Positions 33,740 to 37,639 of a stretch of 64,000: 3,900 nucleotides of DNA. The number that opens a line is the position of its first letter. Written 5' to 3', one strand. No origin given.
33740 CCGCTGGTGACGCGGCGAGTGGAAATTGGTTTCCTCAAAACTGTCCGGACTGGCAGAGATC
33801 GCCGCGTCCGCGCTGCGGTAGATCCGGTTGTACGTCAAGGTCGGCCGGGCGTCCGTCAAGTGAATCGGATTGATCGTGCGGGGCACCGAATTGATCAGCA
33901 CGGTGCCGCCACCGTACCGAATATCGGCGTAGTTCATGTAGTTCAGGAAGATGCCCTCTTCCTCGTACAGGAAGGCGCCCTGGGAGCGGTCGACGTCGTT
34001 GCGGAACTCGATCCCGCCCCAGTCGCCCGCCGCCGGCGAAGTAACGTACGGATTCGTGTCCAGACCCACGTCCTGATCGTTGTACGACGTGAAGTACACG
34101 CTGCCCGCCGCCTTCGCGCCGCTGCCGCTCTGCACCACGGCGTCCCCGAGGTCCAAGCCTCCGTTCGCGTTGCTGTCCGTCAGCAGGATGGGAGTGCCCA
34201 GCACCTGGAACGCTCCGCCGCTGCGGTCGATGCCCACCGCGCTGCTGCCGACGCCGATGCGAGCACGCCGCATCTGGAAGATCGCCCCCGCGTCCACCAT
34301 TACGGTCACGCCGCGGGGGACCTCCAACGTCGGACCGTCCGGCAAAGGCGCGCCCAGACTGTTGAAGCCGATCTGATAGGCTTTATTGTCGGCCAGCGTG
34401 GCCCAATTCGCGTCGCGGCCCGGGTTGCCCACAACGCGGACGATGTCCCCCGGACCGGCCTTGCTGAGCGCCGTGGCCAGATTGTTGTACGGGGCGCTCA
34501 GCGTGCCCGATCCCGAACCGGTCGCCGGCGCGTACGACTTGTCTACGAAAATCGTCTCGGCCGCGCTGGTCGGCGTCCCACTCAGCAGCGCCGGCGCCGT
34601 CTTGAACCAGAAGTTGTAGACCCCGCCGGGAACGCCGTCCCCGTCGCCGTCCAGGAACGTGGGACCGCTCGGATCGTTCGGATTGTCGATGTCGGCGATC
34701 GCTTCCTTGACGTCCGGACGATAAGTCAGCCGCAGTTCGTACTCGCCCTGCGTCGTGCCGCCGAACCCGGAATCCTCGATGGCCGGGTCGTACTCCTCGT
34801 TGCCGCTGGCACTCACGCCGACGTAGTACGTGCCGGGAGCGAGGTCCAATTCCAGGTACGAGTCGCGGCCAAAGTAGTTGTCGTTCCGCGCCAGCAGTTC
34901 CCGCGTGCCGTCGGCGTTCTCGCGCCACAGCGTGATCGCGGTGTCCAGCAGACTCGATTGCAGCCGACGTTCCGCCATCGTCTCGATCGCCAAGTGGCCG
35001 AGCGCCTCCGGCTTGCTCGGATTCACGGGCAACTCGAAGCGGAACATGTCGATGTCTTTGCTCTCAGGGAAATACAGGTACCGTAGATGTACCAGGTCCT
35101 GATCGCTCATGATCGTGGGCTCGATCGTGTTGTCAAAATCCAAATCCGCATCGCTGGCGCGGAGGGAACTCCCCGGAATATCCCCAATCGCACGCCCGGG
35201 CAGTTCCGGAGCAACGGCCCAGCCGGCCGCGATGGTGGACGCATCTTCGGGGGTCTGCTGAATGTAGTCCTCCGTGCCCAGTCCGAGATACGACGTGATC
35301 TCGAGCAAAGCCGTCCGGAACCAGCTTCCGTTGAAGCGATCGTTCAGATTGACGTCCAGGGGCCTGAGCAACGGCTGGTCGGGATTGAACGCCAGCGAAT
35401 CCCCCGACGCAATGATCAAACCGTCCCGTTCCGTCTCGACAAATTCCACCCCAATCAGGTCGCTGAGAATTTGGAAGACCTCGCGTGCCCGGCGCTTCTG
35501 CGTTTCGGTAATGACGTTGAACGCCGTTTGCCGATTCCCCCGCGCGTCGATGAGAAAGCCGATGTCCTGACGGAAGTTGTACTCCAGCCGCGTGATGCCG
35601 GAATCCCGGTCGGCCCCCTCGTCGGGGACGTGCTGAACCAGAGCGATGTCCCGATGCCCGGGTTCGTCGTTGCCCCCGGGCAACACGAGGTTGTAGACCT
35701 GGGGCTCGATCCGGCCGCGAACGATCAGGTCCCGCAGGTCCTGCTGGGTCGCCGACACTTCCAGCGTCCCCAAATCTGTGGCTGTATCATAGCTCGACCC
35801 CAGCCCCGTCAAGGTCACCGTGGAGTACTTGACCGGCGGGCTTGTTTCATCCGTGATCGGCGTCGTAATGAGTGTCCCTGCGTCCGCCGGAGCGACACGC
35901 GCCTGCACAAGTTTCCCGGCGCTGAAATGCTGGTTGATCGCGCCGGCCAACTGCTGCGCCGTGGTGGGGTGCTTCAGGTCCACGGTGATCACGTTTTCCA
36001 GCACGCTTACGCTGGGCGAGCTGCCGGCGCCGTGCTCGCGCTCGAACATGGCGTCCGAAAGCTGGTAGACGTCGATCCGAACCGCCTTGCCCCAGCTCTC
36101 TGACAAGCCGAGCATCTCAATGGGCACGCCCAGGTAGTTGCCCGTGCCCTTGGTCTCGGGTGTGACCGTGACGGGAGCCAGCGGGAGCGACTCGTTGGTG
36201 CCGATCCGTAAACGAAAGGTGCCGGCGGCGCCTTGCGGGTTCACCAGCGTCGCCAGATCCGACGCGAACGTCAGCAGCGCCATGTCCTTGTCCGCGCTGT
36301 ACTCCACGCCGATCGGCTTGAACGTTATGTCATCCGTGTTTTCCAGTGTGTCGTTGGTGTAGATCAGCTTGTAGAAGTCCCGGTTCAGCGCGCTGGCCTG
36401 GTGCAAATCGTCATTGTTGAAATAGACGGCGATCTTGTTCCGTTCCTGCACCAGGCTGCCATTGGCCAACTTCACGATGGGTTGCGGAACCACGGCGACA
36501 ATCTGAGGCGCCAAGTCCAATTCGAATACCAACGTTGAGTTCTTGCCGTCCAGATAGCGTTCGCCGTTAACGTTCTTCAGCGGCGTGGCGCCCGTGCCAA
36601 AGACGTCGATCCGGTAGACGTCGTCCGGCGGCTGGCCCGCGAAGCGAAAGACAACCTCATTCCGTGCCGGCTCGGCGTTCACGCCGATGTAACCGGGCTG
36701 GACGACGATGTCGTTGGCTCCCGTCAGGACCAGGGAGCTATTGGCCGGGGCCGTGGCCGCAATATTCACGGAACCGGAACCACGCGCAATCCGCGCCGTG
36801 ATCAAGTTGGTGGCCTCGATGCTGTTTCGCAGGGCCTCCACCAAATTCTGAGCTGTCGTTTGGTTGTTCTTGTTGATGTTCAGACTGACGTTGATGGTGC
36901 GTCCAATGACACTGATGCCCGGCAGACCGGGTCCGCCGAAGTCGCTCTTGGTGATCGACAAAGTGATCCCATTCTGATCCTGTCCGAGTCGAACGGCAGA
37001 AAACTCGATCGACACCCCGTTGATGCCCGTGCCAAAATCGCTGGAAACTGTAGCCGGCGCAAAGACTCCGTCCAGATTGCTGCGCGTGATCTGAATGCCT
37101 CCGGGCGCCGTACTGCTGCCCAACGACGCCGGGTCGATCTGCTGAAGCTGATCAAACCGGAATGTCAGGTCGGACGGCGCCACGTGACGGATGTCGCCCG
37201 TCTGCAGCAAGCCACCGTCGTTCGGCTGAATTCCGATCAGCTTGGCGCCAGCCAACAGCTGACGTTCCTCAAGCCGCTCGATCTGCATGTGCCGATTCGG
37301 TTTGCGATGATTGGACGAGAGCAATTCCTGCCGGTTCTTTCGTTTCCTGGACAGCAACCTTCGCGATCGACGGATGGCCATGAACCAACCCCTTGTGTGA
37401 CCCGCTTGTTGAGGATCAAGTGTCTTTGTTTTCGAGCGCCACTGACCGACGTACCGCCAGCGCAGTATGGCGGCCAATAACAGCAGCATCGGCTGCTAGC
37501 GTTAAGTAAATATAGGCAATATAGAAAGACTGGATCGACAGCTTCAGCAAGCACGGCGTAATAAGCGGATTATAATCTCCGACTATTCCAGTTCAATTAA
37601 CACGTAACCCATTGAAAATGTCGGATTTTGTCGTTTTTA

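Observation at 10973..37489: A single 26.5-kb ORF (8,838 aa) built from two similar super-units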

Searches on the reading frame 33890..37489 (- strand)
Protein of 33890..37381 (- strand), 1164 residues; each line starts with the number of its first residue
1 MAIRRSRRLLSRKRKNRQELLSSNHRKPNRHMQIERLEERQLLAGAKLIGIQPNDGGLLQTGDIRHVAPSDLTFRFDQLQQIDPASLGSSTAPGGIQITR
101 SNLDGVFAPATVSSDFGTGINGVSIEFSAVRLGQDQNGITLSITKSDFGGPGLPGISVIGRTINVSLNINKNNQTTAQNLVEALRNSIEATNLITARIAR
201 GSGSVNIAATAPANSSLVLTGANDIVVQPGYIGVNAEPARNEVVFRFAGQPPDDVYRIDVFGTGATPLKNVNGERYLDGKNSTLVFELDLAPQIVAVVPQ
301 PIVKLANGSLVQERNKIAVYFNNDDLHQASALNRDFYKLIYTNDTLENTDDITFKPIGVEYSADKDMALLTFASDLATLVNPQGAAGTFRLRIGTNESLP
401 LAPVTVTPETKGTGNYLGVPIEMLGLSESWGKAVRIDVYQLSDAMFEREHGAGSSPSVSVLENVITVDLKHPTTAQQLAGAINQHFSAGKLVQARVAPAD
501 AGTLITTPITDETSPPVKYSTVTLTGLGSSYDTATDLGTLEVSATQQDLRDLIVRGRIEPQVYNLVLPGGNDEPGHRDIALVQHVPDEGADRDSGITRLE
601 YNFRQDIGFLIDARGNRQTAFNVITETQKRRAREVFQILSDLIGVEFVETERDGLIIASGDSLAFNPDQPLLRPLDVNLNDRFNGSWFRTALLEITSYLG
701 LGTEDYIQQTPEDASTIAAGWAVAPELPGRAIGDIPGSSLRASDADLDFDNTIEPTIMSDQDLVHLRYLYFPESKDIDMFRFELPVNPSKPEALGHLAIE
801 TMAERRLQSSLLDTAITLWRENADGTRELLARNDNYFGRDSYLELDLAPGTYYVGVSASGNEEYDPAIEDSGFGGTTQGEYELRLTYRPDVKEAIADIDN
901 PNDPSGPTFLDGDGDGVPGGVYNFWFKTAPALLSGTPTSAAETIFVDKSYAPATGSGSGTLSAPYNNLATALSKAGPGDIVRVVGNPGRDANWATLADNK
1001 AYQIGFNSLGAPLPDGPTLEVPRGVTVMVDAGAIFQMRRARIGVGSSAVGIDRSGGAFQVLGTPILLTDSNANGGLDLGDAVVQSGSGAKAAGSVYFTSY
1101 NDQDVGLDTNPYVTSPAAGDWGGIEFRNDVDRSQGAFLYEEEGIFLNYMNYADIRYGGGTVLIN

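Call 5: search_protein_families(library=pfam, proteins=[window:34550-37489:-], max_evalue=0.1)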
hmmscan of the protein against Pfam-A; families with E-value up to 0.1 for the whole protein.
window:34550-37489:- (980 aa): 1 family
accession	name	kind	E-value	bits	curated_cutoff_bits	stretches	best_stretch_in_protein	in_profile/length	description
PF07595.18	Planc_extracel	-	0.011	15.9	25.5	1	66-81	3-18/20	Planctomycete extracellular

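Call 12: search_protein_families(library=ncbifam, proteins=[window:34550-37489:-], max_evalue=0.1)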
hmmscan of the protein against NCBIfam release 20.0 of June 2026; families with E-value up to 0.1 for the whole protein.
window:34550-37489:- (980 aa): 1 family
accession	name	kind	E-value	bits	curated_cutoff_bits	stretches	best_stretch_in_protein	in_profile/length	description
NF038127.1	FDP_fam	subfamily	1.4e-05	25.6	29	1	848-922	50-127/150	DVUA0089 family protein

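Call 39: find_related_loci(query=window:33890-37381:-, collection=genome_contigs, flank=10000)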
Query window:33890-37381:- (1164 aa) in genome_contigs; peptide patterns used: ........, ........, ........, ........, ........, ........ (x = any residue, [..] = any of these).
113 stretches matched a pattern; 13 encode a relative of the query (tblastn E <= 1e-3); 13 distinct loci.
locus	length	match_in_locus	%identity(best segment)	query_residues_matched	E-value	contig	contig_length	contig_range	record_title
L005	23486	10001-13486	95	1-1164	0e+0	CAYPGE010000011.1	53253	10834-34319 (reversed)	MAG TPA_asm: uncultured Pirellulaceae bacterium isolate binchicken_co111_480 genome assembly, contig: NODE_1073_length_5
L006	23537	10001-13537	56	1-1164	0e+0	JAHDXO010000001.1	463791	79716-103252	MAG: Pirellulaceae bacterium isolate PLA7 NODE_27_length_463791_cov_10.070603, whole genome shotgun sequence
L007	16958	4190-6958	38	5-1164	1e-122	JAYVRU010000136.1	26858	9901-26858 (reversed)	MAG: Candidatus Kuenenia sp. isolate GL73_DN_metabat_110_sub GL73_DN_metabat_110_sub_135, whole genome shotgun sequence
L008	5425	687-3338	36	35-1164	1e-114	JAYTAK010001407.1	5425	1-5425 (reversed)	MAG: Candidatus Kuenenia sp. isolate GFS_13877 GFS_13877_1406, whole genome shotgun sequence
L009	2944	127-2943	35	1-820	4e-112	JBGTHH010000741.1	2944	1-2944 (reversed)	MAG: Pirellulaceae bacterium isolate JTS-RE234 k141_5527537, whole genome shotgun sequence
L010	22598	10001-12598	38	118-1162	3e-98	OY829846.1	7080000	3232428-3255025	MAG: Aureliella sp. isolate e39ea203-26a8-405f-9782-9267d5c1de48 genome assembly, chromosome: 1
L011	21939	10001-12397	35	218-1164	2e-94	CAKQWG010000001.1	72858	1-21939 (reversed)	MAG: uncultured Pirellulaceae bacterium isolate REFINED_METABAT215_TOP10_CONTIGS_1500_ASSEMBLY_K77_MERGED__Nepal_MoBio_F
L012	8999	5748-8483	43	1-1159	1e-140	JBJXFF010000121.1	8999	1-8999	MAG: Pirellulaceae bacterium isolate F1F2.bin.526 k127_5575560, whole genome shotgun sequence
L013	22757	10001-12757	39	8-1164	2e-74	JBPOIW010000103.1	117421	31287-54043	MAG: Planctomycetota bacterium isolate MAG_1020 c_000000595168, whole genome shotgun sequence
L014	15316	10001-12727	37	27-1164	4e-73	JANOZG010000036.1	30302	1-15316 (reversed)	MAG: Planctomycetota bacterium isolate VAR_79_metabat_506 VAR_79_k141_2255513, whole genome shotgun sequence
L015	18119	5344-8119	36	15-1164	2e-67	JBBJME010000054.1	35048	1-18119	MAG: Planctomycetaceae bacterium isolate RUP_SRG_40 NODE_1096_length_35048_cov_5.068442, whole genome shotgun sequence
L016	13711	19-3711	41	26-1164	0e+0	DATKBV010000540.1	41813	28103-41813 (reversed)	MAG TPA_asm: Pirellulaceae bacterium isolate SMAG_U14429 k141_2543312, whole genome shotgun sequence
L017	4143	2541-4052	36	223-710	2e-23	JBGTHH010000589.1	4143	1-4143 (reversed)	MAG: Pirellulaceae bacterium isolate JTS-RE234 k141_9123209, whole genome shotgun sequence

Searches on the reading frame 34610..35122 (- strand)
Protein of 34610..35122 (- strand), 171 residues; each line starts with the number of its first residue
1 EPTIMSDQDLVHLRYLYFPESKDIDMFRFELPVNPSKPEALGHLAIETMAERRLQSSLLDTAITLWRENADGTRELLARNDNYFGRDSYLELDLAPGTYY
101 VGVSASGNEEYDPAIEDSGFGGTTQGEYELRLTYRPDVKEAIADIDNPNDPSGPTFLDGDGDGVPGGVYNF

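Call 30: search_protein_families(library=pfam, proteins=[window:34610-35122:-], max_evalue=5)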
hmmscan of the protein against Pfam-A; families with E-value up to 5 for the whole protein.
window:34610-35122:- (171 aa): 2 families
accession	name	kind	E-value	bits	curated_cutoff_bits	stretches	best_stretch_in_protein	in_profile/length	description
PF04151.21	PPC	-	0.035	15.4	25.9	1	81-105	42-70/70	Bacterial pre-peptidase C-terminal domain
PF20422.3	DHR-2_Lobe_B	-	0.2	12.2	26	1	2-53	23-69/77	DHR-2, Lobe B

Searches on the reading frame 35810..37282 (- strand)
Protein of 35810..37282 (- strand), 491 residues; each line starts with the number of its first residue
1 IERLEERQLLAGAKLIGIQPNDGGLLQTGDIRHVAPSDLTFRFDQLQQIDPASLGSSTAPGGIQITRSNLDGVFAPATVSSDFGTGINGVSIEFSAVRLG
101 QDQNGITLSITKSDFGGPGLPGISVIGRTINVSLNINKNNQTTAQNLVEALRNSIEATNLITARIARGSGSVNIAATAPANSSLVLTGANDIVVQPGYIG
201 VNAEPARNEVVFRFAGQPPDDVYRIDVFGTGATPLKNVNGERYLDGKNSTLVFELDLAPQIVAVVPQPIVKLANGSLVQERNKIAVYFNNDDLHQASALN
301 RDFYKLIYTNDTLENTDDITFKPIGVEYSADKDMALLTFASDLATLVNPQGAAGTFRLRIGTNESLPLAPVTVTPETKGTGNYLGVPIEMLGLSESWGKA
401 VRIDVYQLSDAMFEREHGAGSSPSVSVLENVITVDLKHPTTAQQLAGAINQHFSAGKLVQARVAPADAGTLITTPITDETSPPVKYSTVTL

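Call 30: search_protein_families(library=pfam, proteins=[window:35810-37282:-], max_evalue=5)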
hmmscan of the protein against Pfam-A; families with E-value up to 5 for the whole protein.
window:35810-37282:- (491 aa): 0 families

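Call 73: search_solved_structures(query=A5, max_evalue=1)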
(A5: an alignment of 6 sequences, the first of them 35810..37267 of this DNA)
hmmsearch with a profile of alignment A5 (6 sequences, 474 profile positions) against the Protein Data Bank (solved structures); distinct sequences matched with E-value up to 1: 2.
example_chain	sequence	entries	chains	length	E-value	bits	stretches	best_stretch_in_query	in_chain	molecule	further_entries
3kya_A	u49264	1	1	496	0.18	14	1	141-249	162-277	Putative phosphatase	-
5l38_A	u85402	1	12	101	0.51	12.5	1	380-436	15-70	MSM0272 - RMM microcompartment shell protein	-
